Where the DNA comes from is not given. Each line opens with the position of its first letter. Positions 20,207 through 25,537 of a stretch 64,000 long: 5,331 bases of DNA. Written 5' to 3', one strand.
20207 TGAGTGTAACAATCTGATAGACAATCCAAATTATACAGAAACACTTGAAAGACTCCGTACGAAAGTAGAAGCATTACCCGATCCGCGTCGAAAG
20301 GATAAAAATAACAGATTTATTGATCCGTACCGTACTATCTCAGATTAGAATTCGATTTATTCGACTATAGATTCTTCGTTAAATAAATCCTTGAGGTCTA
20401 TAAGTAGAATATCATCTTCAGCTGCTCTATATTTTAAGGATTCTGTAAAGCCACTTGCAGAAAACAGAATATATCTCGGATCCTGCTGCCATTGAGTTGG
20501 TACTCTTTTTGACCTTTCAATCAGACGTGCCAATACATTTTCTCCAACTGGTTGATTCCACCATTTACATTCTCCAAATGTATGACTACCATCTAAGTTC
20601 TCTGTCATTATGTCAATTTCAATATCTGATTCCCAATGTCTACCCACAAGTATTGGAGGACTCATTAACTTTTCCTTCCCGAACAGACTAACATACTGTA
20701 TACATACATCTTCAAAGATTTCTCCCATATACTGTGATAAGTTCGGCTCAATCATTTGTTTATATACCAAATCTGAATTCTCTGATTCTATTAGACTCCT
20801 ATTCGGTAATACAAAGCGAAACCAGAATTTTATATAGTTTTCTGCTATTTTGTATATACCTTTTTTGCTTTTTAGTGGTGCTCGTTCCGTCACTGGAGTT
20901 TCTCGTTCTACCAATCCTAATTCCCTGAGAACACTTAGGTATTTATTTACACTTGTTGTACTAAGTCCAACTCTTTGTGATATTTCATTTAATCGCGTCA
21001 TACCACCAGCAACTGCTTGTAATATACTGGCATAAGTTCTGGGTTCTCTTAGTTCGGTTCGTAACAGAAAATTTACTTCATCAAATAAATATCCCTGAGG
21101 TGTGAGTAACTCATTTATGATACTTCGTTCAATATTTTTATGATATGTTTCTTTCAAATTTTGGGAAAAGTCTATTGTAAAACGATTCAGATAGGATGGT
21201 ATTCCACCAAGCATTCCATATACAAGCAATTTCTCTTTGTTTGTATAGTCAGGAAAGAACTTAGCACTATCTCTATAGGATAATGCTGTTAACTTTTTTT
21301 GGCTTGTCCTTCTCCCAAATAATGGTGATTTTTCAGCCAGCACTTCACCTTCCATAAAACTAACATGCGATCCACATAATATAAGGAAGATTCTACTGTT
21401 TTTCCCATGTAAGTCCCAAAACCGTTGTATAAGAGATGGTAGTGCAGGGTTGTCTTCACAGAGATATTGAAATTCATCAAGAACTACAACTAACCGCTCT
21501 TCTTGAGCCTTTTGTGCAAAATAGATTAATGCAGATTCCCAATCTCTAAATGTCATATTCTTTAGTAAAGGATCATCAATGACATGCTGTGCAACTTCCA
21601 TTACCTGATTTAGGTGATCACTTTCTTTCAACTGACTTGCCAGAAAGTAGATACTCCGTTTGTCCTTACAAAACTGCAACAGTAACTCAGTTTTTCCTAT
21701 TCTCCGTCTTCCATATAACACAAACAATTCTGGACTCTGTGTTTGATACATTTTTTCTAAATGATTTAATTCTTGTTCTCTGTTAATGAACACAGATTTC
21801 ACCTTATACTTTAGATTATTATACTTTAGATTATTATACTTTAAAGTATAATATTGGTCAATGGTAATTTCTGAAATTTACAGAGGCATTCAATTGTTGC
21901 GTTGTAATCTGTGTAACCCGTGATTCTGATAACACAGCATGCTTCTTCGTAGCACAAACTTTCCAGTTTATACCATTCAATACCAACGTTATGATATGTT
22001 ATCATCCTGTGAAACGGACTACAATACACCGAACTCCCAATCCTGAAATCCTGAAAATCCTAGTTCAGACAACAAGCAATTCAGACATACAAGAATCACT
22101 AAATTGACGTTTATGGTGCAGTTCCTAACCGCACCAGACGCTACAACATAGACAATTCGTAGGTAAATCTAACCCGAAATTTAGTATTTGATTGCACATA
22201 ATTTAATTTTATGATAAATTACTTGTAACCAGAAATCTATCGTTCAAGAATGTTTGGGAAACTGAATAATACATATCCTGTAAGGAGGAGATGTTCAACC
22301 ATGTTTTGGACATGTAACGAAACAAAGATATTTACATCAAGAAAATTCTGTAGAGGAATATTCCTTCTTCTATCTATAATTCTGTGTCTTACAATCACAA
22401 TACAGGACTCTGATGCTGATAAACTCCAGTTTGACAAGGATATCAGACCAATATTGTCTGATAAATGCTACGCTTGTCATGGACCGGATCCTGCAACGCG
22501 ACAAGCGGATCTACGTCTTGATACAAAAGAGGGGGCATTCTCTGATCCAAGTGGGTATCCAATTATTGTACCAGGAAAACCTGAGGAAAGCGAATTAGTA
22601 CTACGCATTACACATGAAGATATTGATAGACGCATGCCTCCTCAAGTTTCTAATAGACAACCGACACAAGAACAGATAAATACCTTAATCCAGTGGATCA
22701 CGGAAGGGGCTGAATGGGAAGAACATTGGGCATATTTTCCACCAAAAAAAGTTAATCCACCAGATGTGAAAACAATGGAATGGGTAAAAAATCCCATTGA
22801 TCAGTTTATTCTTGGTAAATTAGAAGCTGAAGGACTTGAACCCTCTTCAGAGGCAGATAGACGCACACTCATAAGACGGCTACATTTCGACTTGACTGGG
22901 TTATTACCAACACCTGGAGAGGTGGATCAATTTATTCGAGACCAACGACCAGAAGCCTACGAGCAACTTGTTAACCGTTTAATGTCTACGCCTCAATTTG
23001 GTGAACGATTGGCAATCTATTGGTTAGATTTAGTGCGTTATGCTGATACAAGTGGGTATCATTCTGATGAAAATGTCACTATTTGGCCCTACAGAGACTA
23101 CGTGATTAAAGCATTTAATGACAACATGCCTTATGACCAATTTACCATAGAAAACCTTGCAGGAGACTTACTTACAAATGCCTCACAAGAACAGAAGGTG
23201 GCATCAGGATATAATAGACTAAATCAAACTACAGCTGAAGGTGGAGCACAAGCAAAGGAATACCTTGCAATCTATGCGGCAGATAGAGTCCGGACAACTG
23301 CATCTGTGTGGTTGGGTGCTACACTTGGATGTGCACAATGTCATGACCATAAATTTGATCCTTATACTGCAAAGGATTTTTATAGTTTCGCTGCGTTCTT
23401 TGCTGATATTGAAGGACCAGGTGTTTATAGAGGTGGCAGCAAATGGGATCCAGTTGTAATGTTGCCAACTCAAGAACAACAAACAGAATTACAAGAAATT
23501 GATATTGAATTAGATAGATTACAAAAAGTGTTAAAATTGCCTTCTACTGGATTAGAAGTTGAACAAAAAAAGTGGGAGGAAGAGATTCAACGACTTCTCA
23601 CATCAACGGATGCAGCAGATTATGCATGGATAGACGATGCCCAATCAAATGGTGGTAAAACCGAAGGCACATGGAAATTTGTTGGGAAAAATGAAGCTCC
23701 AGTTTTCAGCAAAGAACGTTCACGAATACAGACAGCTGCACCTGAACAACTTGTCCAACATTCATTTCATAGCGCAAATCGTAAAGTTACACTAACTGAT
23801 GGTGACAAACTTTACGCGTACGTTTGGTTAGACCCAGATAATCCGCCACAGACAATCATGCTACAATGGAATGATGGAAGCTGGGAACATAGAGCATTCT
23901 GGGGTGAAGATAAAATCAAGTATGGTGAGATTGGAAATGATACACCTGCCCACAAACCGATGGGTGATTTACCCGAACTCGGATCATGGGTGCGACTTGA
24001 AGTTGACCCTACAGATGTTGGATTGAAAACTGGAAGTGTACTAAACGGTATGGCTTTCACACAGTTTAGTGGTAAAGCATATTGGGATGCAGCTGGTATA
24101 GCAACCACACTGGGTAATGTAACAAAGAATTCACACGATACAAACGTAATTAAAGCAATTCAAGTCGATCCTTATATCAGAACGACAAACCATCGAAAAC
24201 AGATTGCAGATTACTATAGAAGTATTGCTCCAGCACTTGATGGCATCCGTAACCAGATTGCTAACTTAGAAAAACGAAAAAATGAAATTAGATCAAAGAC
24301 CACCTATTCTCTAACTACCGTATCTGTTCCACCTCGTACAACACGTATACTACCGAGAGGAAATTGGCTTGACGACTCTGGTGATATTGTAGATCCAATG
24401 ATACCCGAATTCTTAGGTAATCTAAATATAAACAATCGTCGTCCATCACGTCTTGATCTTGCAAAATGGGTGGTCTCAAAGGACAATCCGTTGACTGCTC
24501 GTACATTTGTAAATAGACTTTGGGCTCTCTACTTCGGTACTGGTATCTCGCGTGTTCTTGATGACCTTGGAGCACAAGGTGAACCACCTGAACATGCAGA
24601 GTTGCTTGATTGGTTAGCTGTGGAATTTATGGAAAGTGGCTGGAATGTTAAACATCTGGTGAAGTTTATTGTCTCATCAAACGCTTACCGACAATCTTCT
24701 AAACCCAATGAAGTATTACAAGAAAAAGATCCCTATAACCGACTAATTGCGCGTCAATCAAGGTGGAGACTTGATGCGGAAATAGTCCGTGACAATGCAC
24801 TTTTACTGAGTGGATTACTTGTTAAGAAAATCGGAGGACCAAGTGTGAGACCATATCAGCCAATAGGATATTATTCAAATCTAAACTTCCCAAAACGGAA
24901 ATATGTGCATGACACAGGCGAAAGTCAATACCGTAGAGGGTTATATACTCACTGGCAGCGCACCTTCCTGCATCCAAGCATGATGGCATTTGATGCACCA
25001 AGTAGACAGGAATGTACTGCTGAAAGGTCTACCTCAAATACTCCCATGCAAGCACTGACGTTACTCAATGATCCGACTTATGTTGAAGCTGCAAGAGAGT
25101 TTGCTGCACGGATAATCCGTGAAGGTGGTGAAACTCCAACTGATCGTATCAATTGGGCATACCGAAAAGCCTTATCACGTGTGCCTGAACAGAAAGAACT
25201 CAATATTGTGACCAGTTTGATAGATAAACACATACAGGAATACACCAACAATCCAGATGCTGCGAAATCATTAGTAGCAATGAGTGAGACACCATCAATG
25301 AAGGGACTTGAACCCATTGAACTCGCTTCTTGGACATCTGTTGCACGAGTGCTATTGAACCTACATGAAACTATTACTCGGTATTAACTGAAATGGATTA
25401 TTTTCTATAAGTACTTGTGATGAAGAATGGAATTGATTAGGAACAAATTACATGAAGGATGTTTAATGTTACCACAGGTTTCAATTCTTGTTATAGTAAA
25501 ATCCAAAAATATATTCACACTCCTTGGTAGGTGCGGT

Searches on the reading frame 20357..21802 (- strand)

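Call 95: search_protein_families(library=pfam, proteins=[window:20357-21802:-], max_evalue=0.00001)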
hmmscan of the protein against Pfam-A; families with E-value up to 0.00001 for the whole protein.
window:20357-21802:- (481 aa): 5 families
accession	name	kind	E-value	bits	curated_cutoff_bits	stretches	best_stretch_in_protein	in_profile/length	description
PF01637.24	ATPase_2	-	1.4e-26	94.1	33.2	1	5-207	1-224/225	ATPase domain predominantly from Archaea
PF03008.20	DUF234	-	2.4e-21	76.4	22.5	1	327-416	1-91/100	Archaea bacterial proteins of unknown function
PF13173.12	AAA_14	-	4.9e-09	36.7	27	1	25-176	3-125/129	AAA domain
PF09339.16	HTH_IclR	-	7.9e-07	29.2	22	1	259-301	7-51/52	IclR helix-turn-helix domain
PF13191.12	AAA_16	-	8.3e-07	30.1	32.6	0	5-121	2-151/167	AAA ATPase domain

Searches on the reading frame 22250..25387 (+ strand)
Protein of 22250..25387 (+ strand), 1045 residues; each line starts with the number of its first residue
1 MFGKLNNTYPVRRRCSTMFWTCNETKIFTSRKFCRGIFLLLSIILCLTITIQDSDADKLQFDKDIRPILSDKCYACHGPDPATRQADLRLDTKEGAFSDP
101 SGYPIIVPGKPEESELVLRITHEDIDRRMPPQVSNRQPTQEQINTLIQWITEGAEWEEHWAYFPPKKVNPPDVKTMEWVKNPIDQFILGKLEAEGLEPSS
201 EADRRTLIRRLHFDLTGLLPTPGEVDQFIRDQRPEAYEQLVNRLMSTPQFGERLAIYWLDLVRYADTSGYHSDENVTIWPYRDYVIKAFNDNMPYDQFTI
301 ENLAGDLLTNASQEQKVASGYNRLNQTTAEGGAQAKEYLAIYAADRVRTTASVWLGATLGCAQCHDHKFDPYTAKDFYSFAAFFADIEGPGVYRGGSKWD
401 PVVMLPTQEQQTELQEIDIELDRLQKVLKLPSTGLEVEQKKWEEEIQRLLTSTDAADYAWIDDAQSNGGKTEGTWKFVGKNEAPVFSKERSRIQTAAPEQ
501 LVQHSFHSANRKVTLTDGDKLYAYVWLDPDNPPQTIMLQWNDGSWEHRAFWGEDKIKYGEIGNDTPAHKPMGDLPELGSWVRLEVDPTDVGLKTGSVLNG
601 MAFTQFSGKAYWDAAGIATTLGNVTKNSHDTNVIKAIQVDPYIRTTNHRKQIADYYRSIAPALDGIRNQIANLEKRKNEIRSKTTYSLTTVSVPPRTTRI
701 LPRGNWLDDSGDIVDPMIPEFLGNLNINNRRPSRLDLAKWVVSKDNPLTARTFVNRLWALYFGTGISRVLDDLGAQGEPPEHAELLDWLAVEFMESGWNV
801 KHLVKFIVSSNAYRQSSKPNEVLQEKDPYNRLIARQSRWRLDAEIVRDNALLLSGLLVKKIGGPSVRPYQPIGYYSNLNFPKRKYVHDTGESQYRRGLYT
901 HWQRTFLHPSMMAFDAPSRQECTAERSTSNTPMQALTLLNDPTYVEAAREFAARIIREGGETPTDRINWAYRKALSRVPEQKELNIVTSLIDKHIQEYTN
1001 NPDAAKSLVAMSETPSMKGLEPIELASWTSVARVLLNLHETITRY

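Call 95: search_protein_families(library=pfam, proteins=[window:22250-25387:+], max_evalue=0.00001)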
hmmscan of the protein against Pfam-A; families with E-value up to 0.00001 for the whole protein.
window:22250-25387:+ (1045 aa): 3 families
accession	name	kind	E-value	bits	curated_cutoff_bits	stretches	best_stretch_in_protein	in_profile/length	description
PF07587.16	PSD1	-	3.9e-99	331.4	28.5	1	734-990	2-243/244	Protein of unknown function (DUF1553)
PF07583.16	PSCyt2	-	1.2e-84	283.9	29.8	1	182-388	1-208/209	Protein of unknown function (DUF1549)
PF07635.16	PSCyt1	-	1.4e-18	67.7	22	1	73-132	1-58/59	Planctomycete cytochrome C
